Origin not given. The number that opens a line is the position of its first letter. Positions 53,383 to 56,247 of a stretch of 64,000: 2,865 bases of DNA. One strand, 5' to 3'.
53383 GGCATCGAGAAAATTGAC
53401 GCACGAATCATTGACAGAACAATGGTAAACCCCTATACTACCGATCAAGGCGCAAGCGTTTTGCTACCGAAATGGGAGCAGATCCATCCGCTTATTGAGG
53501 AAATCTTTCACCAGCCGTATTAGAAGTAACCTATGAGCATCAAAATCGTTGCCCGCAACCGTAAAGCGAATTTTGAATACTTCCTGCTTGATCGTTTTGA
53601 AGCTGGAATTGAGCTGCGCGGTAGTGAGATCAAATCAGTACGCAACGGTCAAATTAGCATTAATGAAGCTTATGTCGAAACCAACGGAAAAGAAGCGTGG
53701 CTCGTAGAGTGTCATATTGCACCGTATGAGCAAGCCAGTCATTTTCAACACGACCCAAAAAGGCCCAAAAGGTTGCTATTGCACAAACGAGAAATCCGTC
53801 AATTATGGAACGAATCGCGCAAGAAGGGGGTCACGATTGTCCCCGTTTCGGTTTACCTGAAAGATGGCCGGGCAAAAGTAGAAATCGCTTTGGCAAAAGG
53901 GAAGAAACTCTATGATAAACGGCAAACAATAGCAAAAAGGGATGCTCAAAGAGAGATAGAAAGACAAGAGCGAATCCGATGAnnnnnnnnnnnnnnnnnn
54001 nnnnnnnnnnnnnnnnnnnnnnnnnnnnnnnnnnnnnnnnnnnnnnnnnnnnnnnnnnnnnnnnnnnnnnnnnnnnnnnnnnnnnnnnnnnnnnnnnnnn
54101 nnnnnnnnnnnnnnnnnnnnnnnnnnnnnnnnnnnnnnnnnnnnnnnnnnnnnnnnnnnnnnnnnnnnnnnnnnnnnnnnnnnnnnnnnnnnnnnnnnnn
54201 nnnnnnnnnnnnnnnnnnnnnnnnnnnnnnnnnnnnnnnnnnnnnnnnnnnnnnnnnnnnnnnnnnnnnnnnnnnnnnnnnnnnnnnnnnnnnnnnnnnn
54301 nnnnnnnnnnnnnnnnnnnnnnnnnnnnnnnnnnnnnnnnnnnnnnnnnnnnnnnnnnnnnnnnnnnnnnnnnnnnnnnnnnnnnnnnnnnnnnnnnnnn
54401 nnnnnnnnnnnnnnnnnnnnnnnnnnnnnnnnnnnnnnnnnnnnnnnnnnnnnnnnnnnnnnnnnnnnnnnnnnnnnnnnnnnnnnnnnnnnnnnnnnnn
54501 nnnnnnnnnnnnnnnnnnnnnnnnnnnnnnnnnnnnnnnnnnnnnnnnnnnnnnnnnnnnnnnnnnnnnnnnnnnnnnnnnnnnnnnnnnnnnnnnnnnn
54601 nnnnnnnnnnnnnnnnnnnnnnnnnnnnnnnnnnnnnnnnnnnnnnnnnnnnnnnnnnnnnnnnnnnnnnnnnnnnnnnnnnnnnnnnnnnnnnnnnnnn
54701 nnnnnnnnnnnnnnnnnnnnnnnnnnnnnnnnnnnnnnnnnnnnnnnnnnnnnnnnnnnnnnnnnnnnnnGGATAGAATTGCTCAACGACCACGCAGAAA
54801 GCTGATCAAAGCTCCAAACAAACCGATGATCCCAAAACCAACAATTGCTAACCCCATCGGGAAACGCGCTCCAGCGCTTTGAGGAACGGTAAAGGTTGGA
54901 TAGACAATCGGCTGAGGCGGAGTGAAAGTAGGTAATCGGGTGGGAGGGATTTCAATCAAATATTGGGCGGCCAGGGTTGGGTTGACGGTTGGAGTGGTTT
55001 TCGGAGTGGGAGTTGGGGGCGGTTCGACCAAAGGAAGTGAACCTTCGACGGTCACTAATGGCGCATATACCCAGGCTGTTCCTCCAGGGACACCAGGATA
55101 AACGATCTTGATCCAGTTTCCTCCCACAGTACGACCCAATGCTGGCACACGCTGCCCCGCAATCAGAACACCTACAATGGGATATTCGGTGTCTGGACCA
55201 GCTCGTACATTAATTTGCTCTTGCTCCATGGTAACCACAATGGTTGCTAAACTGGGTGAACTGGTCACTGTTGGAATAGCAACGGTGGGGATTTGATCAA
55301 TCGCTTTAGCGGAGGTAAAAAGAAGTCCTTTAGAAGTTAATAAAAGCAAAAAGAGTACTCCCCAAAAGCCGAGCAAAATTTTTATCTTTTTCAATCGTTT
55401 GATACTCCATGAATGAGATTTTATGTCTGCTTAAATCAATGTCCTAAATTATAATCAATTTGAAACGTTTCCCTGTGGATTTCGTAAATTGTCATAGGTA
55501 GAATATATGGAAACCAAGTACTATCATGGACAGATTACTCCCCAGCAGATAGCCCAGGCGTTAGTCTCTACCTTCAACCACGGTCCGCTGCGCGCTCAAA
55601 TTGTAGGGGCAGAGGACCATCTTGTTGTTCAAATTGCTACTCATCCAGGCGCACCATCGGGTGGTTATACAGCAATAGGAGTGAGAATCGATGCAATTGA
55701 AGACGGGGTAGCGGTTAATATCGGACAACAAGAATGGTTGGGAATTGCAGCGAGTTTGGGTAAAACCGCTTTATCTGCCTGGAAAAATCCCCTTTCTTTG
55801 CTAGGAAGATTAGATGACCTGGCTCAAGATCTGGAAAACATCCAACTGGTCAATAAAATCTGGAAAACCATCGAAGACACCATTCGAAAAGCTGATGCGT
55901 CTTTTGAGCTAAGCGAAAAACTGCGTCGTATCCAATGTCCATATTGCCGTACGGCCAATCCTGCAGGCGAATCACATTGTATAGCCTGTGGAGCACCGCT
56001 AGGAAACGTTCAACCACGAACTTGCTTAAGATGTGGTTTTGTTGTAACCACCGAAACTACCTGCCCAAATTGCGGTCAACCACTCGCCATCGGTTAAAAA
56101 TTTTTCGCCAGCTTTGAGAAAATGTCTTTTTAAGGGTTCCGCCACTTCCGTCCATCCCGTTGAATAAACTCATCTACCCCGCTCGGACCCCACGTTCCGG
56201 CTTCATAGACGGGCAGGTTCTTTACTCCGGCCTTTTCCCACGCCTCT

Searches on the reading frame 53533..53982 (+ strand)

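Call 34: search_protein_families(library=pfam, proteins=[window:53533-53982:+], max_evalue=0.0001)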
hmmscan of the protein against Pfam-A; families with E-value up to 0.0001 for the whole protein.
window:53533-53982:+ (149 aa): 1 family
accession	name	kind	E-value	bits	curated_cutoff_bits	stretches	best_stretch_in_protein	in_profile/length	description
PF01668.23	SmpB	-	6.8e-60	201.6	27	1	6-145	1-140/143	SmpB protein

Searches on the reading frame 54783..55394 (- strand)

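Call 34: search_protein_families(library=pfam, proteins=[window:54783-55394:-], max_evalue=0.0001)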
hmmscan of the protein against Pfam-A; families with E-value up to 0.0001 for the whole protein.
window:54783-55394:- (203 aa): 1 family
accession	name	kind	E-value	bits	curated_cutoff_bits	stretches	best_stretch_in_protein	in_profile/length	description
PF08239.17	SH3_3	-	1.1e-10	42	27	1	61-112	3-51/54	Bacterial SH3 domain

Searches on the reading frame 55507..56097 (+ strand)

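Call 34: search_protein_families(library=pfam, proteins=[window:55507-56097:+], max_evalue=0.0001)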
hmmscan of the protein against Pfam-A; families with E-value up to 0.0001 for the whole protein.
window:55507-56097:+ (196 aa): 1 family
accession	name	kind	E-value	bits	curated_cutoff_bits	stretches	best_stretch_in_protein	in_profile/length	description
PF12773.13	DZR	-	1e-06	29.2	27.3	1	144-190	1-45/45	Double zinc ribbon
